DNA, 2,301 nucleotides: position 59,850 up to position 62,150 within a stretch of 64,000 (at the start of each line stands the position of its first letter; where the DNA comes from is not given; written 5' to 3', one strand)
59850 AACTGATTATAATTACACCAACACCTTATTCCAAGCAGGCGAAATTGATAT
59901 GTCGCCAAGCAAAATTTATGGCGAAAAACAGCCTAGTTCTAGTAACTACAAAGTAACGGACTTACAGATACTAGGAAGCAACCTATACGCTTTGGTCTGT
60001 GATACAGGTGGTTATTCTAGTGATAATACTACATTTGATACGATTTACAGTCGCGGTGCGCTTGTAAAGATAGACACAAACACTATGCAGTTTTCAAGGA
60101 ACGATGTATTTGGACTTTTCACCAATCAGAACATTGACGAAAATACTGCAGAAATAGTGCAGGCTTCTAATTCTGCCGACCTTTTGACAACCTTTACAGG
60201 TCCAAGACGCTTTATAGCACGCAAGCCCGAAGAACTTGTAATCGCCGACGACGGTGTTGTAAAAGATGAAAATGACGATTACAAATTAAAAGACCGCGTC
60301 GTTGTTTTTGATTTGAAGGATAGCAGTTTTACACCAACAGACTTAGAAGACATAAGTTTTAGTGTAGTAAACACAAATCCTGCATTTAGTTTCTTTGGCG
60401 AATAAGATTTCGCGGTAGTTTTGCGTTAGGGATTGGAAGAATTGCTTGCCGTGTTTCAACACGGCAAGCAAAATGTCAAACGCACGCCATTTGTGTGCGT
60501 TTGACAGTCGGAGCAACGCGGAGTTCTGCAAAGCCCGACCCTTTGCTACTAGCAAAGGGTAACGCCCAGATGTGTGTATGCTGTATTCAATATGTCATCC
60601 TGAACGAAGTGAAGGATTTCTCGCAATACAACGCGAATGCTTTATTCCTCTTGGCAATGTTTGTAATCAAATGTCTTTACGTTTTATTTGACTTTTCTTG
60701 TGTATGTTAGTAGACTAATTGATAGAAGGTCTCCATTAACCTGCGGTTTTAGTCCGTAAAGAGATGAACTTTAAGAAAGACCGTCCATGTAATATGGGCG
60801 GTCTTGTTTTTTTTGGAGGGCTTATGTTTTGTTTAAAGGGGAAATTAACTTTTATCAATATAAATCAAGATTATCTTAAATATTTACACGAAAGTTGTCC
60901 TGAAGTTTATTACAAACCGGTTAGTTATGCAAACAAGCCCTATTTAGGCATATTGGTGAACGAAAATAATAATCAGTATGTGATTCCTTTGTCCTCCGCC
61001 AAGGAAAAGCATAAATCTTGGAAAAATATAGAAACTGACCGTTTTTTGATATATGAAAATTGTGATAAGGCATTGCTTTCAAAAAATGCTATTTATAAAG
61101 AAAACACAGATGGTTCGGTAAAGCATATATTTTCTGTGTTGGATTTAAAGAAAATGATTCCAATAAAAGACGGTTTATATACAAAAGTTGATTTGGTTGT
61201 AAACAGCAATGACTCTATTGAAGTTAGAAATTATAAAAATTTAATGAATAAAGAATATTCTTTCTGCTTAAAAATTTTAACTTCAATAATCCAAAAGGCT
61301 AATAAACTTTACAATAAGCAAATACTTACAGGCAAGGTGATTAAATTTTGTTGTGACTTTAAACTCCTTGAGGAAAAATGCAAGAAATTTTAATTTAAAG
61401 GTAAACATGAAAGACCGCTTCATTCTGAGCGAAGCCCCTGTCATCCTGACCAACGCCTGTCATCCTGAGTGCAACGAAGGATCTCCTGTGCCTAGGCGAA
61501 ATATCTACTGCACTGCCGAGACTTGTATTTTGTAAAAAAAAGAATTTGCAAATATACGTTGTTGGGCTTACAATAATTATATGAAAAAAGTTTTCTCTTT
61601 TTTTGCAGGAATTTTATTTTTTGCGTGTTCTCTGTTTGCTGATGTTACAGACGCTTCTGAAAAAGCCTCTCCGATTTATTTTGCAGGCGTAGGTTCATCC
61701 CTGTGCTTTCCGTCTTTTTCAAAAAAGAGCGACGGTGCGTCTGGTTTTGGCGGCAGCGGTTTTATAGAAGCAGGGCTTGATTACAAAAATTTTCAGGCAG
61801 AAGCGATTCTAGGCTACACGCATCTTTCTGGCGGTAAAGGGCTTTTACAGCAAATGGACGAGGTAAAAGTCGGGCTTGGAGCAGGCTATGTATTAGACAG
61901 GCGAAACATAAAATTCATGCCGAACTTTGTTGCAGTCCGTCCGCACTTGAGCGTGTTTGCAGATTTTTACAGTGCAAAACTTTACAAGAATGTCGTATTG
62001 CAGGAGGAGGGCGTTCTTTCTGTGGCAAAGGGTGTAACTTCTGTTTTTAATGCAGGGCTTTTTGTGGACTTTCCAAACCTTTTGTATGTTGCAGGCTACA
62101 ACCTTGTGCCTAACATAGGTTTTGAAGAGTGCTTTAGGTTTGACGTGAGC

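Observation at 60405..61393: ToxN/AbiQ-family type III toxin whose upstream RNA region lacks the canonical tandem antitoxin repeats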

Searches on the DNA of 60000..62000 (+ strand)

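Call 6: search_rna_families(source=window, start=60000, end=62000, threshold=evalue, max_evalue=10, show_alignments=3)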
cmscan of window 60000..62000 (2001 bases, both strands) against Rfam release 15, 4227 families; matches with E-value up to 10: 7.
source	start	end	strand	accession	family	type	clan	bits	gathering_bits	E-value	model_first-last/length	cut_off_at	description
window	60774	60887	-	RF04184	BTnc060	Gene; sRNA;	-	21.4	228.9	1.8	1-213/213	no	Bacteroides sRNA BTnc060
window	60905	61037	-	RF00543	snopsi18S-1377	Gene; snRNA; snoRNA; HACA-box;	-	20.9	48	0.73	1-140/140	no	Small nucleolar RNA psi18S-1377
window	61557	61653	+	RF00652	MIR478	Gene; miRNA;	-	20.3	50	4.7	1-91/91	no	MIR478 microRNA precursor family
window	60768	60894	+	RF00101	SraC_RyeA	Gene; sRNA;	CL00105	17.5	37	4.8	1-145/145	no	SraC/RyeA RNA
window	61243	61293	-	RF01169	SNORD112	Gene; snRNA; snoRNA; CD-box;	CL00069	16.6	58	8.6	1-77/77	no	Small nucleolar RNA SNORD112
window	60778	60833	-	RF02677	NsiR4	Gene; sRNA;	-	13.9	40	7.7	1-65/65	no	Nitrogen stress-induced RNA 4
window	60357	60410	-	RF00023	tmRNA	Gene;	CL00001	6.6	47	6.3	82-140/374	no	transfer-messenger RNA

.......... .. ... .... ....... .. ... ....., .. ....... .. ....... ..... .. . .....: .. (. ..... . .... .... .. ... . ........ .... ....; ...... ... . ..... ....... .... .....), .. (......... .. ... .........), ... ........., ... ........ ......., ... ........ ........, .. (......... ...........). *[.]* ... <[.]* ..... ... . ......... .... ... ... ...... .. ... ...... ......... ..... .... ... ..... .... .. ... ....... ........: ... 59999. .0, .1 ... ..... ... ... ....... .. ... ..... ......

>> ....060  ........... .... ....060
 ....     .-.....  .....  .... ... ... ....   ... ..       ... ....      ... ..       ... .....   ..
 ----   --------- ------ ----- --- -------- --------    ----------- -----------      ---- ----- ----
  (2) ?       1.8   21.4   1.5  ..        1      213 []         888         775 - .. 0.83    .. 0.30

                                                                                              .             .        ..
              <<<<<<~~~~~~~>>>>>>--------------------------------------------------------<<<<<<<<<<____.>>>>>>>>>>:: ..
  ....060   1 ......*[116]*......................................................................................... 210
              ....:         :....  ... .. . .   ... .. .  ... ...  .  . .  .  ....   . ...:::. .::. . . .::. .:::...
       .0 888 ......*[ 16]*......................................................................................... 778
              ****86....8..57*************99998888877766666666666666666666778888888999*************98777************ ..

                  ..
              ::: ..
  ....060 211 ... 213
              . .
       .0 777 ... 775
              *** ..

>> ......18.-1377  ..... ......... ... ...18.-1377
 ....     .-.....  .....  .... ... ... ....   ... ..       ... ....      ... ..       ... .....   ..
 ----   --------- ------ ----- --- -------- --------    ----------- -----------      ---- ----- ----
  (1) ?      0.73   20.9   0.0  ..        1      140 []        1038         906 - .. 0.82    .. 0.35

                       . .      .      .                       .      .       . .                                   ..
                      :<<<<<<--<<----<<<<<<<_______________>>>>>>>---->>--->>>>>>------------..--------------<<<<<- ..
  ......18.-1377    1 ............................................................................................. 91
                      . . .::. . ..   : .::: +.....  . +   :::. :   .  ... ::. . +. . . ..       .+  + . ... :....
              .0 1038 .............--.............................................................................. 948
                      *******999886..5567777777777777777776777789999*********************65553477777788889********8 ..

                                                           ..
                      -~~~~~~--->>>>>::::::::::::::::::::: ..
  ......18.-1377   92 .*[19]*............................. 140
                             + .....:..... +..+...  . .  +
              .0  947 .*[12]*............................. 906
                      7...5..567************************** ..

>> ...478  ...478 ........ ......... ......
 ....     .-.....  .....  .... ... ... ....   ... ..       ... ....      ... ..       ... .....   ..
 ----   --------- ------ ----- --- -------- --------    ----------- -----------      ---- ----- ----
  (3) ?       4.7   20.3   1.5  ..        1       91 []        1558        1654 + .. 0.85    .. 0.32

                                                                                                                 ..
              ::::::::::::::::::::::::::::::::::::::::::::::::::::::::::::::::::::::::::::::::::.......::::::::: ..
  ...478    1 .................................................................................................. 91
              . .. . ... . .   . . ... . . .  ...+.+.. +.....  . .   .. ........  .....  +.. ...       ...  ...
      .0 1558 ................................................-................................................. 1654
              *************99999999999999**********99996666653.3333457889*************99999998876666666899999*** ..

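Call 34: build_rna_model(alignment_id=A1, structure=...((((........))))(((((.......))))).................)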
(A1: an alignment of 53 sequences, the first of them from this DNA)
Model R1 built from alignment A1 (53 sequences, 53 columns); structure: as given.
model positions 51; base pairs 9; branch points 1; effective number of sequences 6.04; information 1.086 bits per position. Calibrated on 0.2 Mb of random sequence (short: E-values are rough).
structure used (alignment columns):
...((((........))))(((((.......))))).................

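Call 35: search_with_rna_model(model_id=R1, source=window, filters=off, max_evalue=10, show_alignments=3)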
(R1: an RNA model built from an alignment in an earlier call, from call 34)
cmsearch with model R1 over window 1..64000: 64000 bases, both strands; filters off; matches with E-value up to 10: 3.
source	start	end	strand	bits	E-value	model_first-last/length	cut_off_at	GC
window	60724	60774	+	75.5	5.7e-20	1-51/51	no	0.39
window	41967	41992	+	9.7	1.5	1-51/51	no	0.38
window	58149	58171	+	7.4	7.8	1-51/51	no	0.3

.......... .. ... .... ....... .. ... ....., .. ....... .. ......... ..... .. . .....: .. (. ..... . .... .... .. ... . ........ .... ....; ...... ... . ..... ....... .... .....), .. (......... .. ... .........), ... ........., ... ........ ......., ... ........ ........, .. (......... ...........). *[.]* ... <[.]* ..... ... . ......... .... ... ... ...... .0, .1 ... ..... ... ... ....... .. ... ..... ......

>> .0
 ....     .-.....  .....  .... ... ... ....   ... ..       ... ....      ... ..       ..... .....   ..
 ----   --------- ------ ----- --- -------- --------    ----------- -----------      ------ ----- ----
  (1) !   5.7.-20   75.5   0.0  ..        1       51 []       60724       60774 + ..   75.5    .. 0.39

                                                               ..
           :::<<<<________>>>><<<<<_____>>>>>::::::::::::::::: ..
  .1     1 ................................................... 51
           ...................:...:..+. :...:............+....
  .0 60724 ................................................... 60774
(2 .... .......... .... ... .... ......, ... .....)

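Call 36: search_with_rna_model(model_id=R1, sources=[L001, L002, L003, L004, L005, L006, L007, L008, L009, L010, L011, L012, L013, L014, L015, L016, L017, L018, L019, L020, L021, L022, L023, L024, L025, L026, L027, L028, L029, L030, L031, L032, L033, L034, L035, L036, L037, L038, L039], max_evalue=1)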
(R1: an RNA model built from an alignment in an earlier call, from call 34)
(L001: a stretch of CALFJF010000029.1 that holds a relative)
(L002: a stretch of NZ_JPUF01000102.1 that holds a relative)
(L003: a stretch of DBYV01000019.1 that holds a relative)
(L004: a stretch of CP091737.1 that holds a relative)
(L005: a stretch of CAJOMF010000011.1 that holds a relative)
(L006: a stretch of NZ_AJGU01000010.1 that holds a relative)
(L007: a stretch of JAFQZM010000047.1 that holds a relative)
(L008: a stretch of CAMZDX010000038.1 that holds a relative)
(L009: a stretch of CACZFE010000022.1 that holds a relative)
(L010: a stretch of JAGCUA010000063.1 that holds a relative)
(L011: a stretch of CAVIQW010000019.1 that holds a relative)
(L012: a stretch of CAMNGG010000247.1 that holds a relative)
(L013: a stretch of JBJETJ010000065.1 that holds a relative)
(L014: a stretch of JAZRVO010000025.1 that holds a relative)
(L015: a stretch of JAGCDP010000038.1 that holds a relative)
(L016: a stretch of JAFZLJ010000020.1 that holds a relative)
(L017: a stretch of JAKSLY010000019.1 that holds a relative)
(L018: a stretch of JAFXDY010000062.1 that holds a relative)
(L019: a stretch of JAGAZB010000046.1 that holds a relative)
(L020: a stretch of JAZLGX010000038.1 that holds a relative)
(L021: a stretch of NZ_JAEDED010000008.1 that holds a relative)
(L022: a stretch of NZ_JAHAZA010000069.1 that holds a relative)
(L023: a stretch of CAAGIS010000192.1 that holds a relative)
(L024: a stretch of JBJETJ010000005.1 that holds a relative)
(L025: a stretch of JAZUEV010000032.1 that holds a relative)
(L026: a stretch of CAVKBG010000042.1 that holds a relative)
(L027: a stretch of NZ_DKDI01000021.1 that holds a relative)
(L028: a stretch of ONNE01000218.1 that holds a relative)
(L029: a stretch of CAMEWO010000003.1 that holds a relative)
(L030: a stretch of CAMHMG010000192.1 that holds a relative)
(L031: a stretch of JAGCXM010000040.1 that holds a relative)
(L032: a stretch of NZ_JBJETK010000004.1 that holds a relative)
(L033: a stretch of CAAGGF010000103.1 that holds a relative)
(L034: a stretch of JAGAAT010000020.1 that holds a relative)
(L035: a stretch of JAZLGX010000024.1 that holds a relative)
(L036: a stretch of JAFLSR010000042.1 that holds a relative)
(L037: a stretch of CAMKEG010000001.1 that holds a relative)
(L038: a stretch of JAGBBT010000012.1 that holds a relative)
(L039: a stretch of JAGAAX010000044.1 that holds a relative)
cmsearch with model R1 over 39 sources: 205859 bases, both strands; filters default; matches with E-value up to 1: 50.
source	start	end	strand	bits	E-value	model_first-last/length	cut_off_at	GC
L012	2899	2949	+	78.1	2.9e-20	1-51/51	no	0.35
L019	2899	2949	+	78.1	2.9e-20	1-51/51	no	0.35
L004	2901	2951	+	77.7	3.9e-20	1-51/51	no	0.37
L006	2903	2953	+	77.6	4.3e-20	1-51/51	no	0.37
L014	2906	2956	+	77.2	5.5e-20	1-51/51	no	0.35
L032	2900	2950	+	77.1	6e-20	1-51/51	no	0.39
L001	517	567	+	77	6.5e-20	1-51/51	no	0.39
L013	2788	2838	+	77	6.5e-20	1-51/51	no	0.39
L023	237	287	+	76.5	8.8e-20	1-51/51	no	0.35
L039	2900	2950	+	76.4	9.8e-20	1-51/51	no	0.37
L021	2902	2952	+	75.9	1.3e-19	1-51/51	no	0.37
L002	2894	2944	+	75.5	1.8e-19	1-51/51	no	0.41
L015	2894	2944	+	75.4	1.9e-19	1-51/51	no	0.41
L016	2898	2948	+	75.4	1.9e-19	1-51/51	no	0.41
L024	2895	2945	+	75.4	1.9e-19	1-51/51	no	0.39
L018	2902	2952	+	74.3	4e-19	1-51/51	no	0.39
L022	52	102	+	74.3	4e-19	1-51/51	no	0.39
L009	2901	2951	+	74.2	4.3e-19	1-51/51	no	0.37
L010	2900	2950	+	74.2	4.3e-19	1-51/51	no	0.37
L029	2891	2942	+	74.1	4.7e-19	1-51/51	no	0.37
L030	184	235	+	74.1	4.7e-19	1-51/51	no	0.37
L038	2896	2946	+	73.7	6e-19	1-51/51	no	0.35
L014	2855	2905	+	73.6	6.5e-19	1-51/51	no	0.39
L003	2900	2950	+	73.2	8.2e-19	1-51/51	no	0.39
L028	2896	2947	+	73.1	9e-19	1-51/51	no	0.37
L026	2800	2850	+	73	9.8e-19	1-51/51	no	0.39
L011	2903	2953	+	72.1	1.8e-18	1-51/51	no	0.35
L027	2853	2903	+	68.5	2.1e-17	1-51/51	no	0.43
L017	2903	2952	+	68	3e-17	1-51/51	no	0.3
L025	1183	1232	+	68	3e-17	1-51/51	no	0.3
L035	2904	2953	+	68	3e-17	1-51/51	no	0.3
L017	2852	2902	+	67.6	3.8e-17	1-51/51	no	0.41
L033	2250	2300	+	67.4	4.3e-17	1-51/51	no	0.41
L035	2853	2903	+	67.4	4.3e-17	1-51/51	no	0.41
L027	2904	2953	+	66.4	8.9e-17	1-51/51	no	0.3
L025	1132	1182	+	65.8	1.3e-16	1-51/51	no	0.43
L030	131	183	+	65.5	1.6e-16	1-51/51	no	0.34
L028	2843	2895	+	64.1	4.2e-16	1-51/51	no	0.32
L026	2851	2900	+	64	4.6e-16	1-51/51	no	0.34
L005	2906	2953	+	63.4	6.5e-16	1-51/51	no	0.44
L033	2301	2350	+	63.1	8.1e-16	1-51/51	no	0.28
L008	1130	1177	+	61.8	2e-15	1-51/51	no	0.46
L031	2906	2953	+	61.8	2e-15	1-51/51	no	0.46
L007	1652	1699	+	61.8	2e-15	1-51/51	no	0.44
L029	2838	2890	+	58.2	2.4e-14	1-51/51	no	0.34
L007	1041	1088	-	19.6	0.0059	1-51/51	no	0.29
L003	2873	2921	-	16.1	0.064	1-51/51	no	0.37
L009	2874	2922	-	15.6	0.094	1-51/51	no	0.35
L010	2873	2921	-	15.6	0.094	1-51/51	no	0.35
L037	3094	3109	+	14.9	0.15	4-19/51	no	0.38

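Call 41: search_rna_families(sources=[L075, L095, L102, L104, L128, L151, L197, L233, L258, L189], threshold=gathering)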
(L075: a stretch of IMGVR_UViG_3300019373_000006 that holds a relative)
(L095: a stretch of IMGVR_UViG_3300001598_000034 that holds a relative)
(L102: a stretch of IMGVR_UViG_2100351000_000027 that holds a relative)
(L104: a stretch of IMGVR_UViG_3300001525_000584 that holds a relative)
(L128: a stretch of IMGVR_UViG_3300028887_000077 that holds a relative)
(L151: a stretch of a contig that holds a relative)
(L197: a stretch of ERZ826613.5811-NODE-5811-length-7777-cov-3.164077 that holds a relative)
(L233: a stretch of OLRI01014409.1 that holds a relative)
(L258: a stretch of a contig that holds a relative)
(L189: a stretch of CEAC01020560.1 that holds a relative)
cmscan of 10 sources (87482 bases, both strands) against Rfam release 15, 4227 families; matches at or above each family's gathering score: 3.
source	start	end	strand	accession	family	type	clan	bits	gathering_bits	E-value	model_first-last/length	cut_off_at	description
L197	2747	2855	+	RF00059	TPP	Cis-reg; riboswitch;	-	57.1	54.3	2e-08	1-105/105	no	TPP riboswitch aptamer (THI element)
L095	27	98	-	RF00005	tRNA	Gene; tRNA;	CL00001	45.5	29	2.3e-06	1-71/71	no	tRNA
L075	1744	1825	-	RF00005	tRNA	Gene; tRNA;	CL00001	36.5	29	0.00069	1-71/71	no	tRNA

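Call 61: search_dna_similar(query=window:60724-60774:+, collection=phages, mode=distant, max_evalue=1)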
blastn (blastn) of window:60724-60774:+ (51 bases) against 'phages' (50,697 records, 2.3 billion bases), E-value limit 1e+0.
Records with a match: 1; places in all: 2; records where one place covers at least 80% of the query: 1.
Best place of each record, by identity: 80-90% 1.
By first word of the organism name: Bacteriophage 1.
By host as written in the record: - 1.
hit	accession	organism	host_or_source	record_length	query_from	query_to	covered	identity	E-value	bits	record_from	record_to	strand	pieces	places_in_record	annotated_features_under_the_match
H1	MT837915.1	Bacteriophage sp.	human fecal samples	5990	1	51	100%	88.5%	2e-9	64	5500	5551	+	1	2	record has no annotation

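Call 62: search_dna_similar(query=window:60724-60774:+, collection=plasmids, mode=distant, max_evalue=1)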
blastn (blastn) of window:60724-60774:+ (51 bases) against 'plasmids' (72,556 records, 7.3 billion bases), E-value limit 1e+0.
No match.

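Call 63: get_annotated_region(hit=H1, flank=6000)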
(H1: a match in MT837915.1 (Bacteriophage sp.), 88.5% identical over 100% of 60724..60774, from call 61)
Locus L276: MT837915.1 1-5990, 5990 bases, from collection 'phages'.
description: UNVERIFIED: Bacteriophage sp. clone scaffold_6121 genomic sequence.
organism: Bacteriophage sp. (NCBI taxid 38018)
taxonomy: Viruses
host: -; source: human fecal samples; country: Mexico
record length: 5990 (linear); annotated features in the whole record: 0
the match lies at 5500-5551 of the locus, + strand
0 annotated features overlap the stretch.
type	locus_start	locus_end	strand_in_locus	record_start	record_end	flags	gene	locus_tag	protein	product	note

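Call 67: build_rna_model(alignment_id=A2, structure=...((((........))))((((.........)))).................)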
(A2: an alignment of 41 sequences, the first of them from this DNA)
Model R2 built from alignment A2 (41 sequences, 53 columns); structure: as given.
model positions 51; base pairs 8; branch points 1; effective number of sequences 4.62; information 1.086 bits per position. Calibrated on 0.2 Mb of random sequence (short: E-values are rough).
structure used (alignment columns):
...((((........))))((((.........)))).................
